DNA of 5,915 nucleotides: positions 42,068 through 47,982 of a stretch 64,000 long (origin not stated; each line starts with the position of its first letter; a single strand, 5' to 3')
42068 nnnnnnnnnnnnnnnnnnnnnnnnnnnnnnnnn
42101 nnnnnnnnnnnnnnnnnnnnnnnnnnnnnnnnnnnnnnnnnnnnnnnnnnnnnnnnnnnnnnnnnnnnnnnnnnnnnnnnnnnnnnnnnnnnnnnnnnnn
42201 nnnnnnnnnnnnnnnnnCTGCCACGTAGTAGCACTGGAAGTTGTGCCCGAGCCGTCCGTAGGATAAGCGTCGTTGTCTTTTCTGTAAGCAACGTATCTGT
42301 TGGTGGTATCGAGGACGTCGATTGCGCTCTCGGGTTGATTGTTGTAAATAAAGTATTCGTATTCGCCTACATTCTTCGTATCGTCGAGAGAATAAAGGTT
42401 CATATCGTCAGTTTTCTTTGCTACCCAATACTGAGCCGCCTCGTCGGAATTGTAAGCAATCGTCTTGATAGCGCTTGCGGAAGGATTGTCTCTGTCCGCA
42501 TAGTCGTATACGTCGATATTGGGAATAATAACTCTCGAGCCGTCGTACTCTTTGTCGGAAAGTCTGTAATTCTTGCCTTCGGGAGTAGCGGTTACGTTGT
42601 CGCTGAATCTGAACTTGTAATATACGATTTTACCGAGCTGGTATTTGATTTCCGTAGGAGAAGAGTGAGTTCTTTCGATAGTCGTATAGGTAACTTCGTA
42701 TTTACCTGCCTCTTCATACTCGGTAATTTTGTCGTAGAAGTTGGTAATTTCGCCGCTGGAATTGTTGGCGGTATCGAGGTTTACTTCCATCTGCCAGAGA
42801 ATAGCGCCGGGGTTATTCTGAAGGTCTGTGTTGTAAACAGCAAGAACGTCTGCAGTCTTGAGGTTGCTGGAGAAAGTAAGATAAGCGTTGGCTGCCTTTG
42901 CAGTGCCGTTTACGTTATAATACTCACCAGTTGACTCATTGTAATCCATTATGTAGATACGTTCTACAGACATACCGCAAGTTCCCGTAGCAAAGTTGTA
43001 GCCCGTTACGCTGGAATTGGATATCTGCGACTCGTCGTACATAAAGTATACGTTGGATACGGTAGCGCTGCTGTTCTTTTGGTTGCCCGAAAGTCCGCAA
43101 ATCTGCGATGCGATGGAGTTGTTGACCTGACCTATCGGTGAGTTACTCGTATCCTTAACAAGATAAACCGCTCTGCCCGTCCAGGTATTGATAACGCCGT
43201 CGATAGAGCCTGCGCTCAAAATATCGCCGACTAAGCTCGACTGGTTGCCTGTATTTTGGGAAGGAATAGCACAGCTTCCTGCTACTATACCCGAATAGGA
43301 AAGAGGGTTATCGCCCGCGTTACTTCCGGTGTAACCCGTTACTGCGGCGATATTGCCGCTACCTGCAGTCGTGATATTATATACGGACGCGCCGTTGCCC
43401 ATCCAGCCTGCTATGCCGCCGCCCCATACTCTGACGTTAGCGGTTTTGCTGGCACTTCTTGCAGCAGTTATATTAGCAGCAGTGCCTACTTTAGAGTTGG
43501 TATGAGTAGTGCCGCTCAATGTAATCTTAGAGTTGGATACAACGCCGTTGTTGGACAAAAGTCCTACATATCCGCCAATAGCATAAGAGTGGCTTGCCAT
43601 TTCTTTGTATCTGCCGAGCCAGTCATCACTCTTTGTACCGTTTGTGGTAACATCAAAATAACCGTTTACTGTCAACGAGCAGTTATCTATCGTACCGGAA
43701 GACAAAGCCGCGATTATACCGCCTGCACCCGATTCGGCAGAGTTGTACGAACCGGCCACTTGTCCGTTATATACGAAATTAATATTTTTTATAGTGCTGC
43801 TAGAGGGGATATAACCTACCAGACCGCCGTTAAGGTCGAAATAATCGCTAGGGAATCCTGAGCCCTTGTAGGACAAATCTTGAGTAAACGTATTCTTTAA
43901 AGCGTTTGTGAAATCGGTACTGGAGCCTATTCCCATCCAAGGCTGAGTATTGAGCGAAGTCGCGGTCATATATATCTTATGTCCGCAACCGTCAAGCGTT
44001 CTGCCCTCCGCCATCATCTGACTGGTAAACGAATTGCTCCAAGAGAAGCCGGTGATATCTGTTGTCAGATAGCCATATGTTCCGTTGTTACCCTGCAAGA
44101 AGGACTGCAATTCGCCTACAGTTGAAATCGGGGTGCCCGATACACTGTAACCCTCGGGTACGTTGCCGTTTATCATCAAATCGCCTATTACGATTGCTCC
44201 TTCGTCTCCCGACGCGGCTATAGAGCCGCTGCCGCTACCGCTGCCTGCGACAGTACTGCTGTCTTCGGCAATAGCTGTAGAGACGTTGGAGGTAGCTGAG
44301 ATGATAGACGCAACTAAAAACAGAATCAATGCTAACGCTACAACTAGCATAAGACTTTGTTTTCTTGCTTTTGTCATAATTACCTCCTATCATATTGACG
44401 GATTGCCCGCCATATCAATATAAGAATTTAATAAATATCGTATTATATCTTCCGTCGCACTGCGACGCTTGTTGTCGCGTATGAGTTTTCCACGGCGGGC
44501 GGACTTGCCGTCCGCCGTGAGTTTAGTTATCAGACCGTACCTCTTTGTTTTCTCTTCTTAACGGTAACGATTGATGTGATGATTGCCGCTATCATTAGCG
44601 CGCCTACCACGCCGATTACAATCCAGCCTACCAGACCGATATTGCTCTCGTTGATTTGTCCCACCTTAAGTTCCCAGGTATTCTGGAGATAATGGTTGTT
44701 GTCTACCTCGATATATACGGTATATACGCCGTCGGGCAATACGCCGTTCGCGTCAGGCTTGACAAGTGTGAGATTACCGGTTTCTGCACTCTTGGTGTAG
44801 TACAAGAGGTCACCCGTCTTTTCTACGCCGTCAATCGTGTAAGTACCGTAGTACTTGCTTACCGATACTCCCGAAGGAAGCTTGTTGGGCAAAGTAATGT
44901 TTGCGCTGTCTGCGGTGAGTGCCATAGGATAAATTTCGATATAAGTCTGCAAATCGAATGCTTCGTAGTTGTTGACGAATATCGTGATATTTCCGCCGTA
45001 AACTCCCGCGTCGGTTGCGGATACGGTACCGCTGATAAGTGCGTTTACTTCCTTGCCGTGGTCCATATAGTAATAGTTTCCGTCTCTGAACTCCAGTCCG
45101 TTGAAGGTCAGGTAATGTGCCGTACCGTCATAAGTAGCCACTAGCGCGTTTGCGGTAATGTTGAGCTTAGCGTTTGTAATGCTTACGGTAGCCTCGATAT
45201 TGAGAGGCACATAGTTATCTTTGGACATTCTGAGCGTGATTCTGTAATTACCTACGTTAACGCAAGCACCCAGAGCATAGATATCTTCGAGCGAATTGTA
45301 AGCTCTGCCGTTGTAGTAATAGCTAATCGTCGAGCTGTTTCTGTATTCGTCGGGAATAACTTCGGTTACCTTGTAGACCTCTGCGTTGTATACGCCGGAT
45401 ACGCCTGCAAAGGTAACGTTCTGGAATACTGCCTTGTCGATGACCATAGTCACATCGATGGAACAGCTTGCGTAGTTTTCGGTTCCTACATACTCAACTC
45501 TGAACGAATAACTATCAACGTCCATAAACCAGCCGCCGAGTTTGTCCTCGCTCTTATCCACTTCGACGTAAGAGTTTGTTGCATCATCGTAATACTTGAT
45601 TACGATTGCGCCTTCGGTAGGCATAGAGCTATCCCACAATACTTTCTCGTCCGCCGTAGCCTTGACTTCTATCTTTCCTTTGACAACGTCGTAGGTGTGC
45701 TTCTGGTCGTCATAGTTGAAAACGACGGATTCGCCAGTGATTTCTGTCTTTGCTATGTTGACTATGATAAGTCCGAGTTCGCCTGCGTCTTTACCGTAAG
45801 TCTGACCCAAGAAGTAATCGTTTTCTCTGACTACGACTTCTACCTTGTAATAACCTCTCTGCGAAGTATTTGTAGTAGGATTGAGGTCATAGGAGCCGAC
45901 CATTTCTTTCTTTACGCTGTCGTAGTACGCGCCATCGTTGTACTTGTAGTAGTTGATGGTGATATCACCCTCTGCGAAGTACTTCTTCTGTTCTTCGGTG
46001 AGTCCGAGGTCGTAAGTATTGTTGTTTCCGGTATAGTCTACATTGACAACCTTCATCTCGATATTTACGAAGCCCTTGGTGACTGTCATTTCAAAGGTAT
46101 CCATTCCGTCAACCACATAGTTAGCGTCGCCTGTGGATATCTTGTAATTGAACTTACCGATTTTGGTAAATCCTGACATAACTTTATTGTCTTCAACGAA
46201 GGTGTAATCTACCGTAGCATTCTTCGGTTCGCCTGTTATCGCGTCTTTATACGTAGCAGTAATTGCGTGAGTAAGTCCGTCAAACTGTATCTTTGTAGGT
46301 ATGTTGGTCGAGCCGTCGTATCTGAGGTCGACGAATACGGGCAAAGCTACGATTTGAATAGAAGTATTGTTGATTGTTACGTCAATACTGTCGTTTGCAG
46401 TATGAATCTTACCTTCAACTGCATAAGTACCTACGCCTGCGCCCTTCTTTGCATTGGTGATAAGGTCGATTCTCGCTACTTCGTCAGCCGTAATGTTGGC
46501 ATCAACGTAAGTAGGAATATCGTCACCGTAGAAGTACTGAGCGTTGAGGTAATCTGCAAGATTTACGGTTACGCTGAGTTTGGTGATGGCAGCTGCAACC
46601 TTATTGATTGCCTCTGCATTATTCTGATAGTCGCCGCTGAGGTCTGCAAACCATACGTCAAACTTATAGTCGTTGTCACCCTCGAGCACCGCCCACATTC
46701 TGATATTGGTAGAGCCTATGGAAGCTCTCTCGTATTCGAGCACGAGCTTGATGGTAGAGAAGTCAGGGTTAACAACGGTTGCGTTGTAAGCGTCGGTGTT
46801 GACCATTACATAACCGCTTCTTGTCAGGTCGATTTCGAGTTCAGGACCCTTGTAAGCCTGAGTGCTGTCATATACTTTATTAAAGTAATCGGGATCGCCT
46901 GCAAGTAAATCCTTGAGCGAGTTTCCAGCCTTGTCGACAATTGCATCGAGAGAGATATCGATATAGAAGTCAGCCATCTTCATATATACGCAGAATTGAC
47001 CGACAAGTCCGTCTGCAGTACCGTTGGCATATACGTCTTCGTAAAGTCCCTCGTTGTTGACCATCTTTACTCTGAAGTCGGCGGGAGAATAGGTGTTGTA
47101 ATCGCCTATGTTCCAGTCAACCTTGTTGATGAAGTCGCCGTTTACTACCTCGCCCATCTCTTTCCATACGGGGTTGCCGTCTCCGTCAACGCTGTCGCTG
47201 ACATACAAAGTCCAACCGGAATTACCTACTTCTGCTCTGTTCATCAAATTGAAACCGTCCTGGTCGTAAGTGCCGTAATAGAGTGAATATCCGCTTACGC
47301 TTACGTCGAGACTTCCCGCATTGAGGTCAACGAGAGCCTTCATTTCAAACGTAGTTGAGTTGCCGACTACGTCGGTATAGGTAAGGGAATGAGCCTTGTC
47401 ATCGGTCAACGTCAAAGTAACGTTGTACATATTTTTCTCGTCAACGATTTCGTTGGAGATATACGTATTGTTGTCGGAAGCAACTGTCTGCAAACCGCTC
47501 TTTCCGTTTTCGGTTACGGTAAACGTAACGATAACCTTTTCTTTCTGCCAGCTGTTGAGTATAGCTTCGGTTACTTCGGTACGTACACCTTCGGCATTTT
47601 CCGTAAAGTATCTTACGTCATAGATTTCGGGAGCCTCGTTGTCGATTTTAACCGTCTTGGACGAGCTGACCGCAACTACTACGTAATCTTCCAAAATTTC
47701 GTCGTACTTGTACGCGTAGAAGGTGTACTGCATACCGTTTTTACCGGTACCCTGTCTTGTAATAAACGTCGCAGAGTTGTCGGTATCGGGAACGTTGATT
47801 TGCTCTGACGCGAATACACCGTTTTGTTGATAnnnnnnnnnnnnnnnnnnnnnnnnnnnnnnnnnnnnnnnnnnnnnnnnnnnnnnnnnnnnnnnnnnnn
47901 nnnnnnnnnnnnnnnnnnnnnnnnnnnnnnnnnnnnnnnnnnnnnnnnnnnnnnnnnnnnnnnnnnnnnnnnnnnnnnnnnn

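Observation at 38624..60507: Two-component system followed by a 19.2-kb operon of three giant envelope-anchored proteins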

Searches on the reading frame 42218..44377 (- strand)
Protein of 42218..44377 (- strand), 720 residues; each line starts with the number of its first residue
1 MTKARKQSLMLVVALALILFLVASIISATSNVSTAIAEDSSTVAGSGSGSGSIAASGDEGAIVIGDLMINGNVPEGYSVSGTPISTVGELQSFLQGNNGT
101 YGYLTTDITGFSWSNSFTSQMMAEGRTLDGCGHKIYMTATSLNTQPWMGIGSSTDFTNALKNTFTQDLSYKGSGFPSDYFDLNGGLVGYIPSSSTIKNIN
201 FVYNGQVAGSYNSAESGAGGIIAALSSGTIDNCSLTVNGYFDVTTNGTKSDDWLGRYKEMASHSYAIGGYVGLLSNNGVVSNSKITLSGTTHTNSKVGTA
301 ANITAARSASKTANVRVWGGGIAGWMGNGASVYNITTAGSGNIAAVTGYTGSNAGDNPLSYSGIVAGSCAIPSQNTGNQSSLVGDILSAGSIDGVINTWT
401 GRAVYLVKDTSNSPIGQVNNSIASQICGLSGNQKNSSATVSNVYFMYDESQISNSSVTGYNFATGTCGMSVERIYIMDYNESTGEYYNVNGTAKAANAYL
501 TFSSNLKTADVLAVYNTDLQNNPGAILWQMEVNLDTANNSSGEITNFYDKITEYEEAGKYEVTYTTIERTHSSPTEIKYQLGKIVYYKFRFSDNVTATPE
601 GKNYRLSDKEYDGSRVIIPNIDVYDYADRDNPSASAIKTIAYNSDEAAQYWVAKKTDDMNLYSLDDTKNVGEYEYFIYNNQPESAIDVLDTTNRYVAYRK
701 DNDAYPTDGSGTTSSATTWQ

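Call 53: search_protein_families(library=pfam, proteins=[window:42218-44377:-], max_evalue=10)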
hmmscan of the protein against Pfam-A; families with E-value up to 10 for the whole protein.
window:42218-44377:- (720 aa): 1 family
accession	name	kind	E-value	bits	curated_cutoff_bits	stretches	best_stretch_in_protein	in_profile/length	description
PF07523.18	Big_3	-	0.03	15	21.2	1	528-566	14-57/68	Bacterial Ig-like domain (group 3)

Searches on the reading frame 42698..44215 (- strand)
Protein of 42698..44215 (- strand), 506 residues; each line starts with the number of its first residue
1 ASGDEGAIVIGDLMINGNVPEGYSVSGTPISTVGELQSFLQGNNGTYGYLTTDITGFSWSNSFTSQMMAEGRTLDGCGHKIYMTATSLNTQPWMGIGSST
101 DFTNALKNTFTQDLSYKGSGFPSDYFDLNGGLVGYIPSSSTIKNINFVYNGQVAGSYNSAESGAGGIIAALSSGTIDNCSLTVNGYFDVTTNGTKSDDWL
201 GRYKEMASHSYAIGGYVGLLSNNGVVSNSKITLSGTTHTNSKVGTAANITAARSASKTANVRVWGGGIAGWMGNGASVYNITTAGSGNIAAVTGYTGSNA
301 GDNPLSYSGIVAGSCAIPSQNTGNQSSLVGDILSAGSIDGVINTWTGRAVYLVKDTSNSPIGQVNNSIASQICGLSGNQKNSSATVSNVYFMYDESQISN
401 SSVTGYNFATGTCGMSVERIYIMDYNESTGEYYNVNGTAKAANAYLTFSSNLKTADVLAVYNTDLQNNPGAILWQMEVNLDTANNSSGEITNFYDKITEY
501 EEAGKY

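Call 71: predict_structure(alignment_id=A2)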
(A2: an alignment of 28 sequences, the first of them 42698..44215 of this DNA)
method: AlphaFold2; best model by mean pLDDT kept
length: 506 residues; sequences in the alignment: 28
mean_pLDDT: 78.1   pTM: 0.85
mean pLDDT of the five models: 78.1, 76.6, 76.3, 74.6, 72.2
residues with pLDDT >= 90: 187; 70-90: 159; 50-70: 90; < 50: 70
segments of 3 or more residues with pLDDT < 50: 1-6, 111-119, 196-208, 295-300, 322-330, 474-496, 504-506
pLDDT, mean of each block of 10 residues (from residue 1): 50 89 93 98 96 98 97 98 96 89 79 43 79 97 98 88 92 97 96 57 50 94 93 91 86 69 88 88 93 58 73 75 45 76 88 68 65 68 82 72 65 72 83 82 84 85 64 46 42 47 51
secondary structure, 60 per line:
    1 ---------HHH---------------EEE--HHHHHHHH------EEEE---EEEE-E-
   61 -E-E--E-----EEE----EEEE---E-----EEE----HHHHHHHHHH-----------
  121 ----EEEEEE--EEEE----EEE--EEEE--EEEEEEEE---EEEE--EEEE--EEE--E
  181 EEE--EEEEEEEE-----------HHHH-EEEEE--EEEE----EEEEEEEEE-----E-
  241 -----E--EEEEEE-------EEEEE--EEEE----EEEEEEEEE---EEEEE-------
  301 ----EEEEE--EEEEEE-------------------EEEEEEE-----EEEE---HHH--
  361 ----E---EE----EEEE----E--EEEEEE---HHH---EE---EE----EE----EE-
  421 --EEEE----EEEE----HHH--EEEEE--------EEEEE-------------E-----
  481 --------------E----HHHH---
elements in order: E28-30 H33-40 E47-50 E54-57 E73-75 E80-83 E93-95 H100-109 E125-130 E133-136 E141-143 E146-149 E152-159 E163-166 E169-172 E175-177 E180-183 E186-193 H205-208 E210-214 E217-220 E225-233 E249-254 E262-266 E269-272 E277-285 E289-293 E305-309 E312-317 E337-343 E349-352 E375-378 E386-391 E423-426 E431-434 E444-448 E457-461 H500-503
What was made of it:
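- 39191..44377 (-): G3 proper. Signal peptide, right-handed beta-helix head (res ~55-520), a stalk of MBG/Ig-like repeats, and TM1 (res 1709-1729; 39191-39253). The basic loop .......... follows. AF2 head model with pLDDT 78 and pTM 0.85 (call 71).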

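Call 75: fold_search(model_id=the predicted structure, library=pdb)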
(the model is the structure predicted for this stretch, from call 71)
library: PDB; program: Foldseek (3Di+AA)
matches with E <= 10: 138; with E <= 0.001: 0
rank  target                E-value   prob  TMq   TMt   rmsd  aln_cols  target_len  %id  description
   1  7jgj_A                1.7e-03  1.00  0.31  0.14   7.9       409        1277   13  IgA1 Protease in complex with neutralizing mAb (released 2020-12-09)
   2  3n6z                  5.7e-03  0.99  0.27  0.38  10.5       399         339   14  Crystal structure of a putative immunoglobulin A1 protease (BACOVA_03286) from Bacteroides ovatus at 1.30 A resolution (released 2010-07-21)
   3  5ny0                  1.1e-02  0.51  0.18  0.24  16.5       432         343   11  L. reuters 100-23 SRRP (released 2018-03-21)
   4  5nxk_A                1.3e-02  0.51  0.17  0.24  16.1       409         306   12  L. reuteri 53608 SRRP (released 2018-03-21)
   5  4mr0_B                2.1e-02  0.09  0.12  0.13  18.9       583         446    9  Crystal structure of PfbA, a surface adhesin of Streptococcus pneumoniae (released 2014-02-05)
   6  4pmh                  2.5e-02  0.44  0.21  0.27  12.8       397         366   12  The structure of rice weevil pectin methyl esterase (released 2014-11-12)
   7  5nxk_C                3.6e-02  0.35  0.17  0.24  16.4       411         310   11  L. reuteri 53608 SRRP (released 2018-03-21)
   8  5nxk_B                4.2e-02  0.35  0.17  0.25  15.7       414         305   12  L. reuteri 53608 SRRP (released 2018-03-21)
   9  7bbv_A                5.1e-02  0.30  0.17  0.26  15.7       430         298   10  Pectate lyase B from Verticillium dahliae (released 2022-07-13)
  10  6k0q_A                6.2e-02  0.11  0.15  0.14  16.0       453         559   12  Catalytic domain of GH87 alpha-1,3-glucanase D1068A in complex with nigerose (released 2019-12-25)
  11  2iq7_A                7.2e-02  0.08  0.13  0.16  15.6       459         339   13  Crystal structure of the polygalacturonase from Colletotrichum lupini and its implications for the interaction with po (released 2007-10-23)
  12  2iq7_F                8.7e-02  0.06  0.12  0.14  15.4       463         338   12  Crystal structure of the polygalacturonase from Colletotrichum lupini and its implications for the interaction with po (released 2007-10-23)
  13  7b8b_A                9.6e-02  0.10  0.15  0.17  13.6       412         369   11  ADPG2 - ENDOPOLYGALACTURONASE FROM ARABIDOPSIS THALIANA (released 2022-06-22)
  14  8oq0                  1.2e-01  0.07  0.14  0.13  16.2       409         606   10  Crystal structure of tailspike depolymerase (APK09_gp48) from Acinetobacter phage APK09 (released 2023-05-31)
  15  7xks                  1.4e-01  0.08  0.13  0.18  14.3       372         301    9  Crystal structure of an alkaline pectate lyase from Bacillus clausii (released 2023-03-29)
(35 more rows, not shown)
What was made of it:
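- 39191..44377 (-): Foldseek: 7jgj IgA1 protease prob 1.0, 3n6z prob 0.99, SRRP binding region prob 0.5 (call 75).
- On GLUG-motif proteins (Pfam PF07581): The top fold matches are IgA1-protease-type beta-helices (call 75).
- Closest known: Fibrillar adhesins of Firmicutes. Same: Foldseek links the head to the L. reuteri SRRP binding region and to PfbA (call 75).
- The G3 head is a confident beta-helix model whose best matches are IgA1-protease-type helices and the beta-solenoid adhesins SRRP-BR and PfbA (calls 71, 75).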

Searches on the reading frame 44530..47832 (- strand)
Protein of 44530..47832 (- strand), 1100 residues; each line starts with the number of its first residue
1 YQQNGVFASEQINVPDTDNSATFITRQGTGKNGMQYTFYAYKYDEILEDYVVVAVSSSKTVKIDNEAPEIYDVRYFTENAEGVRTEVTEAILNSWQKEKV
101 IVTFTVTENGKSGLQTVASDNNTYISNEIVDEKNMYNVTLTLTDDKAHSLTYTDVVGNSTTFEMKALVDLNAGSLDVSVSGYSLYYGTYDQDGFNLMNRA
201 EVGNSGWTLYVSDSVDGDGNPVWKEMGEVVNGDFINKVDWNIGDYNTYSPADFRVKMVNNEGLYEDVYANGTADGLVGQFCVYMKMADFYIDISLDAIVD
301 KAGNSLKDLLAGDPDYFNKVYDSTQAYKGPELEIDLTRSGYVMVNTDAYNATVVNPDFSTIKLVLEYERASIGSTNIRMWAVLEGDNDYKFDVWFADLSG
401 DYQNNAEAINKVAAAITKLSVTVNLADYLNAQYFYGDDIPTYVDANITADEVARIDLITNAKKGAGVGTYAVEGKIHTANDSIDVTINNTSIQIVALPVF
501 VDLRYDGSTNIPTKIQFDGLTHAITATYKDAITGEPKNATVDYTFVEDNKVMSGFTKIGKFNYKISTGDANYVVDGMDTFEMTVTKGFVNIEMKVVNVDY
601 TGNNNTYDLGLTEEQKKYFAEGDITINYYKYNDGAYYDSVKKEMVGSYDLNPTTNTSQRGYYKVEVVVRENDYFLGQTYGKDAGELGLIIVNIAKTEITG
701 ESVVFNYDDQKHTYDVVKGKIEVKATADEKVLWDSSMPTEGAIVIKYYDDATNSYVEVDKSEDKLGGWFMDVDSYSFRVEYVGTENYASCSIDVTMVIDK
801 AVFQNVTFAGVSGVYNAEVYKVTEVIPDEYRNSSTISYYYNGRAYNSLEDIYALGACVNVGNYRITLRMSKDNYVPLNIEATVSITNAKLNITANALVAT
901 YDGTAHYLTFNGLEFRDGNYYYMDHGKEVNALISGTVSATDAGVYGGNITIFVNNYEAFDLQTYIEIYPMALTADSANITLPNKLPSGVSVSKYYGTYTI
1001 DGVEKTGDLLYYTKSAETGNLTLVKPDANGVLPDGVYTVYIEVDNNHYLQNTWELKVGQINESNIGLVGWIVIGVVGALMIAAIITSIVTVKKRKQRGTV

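Call 53: search_protein_families(library=pfam, proteins=[window:44530-47832:-], max_evalue=10)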
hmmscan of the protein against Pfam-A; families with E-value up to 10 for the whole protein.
window:44530-47832:- (1100 aa): 2 families
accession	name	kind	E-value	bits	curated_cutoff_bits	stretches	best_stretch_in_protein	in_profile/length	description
PF11353.13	DUF3153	-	0.3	11.2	21.4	1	1050-1096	144-189/191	Protein of unknown function (DUF3153)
PF24574.2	Nm-ACP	-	0.33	11.7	27.5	1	758-805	44-92/95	ACP-like domain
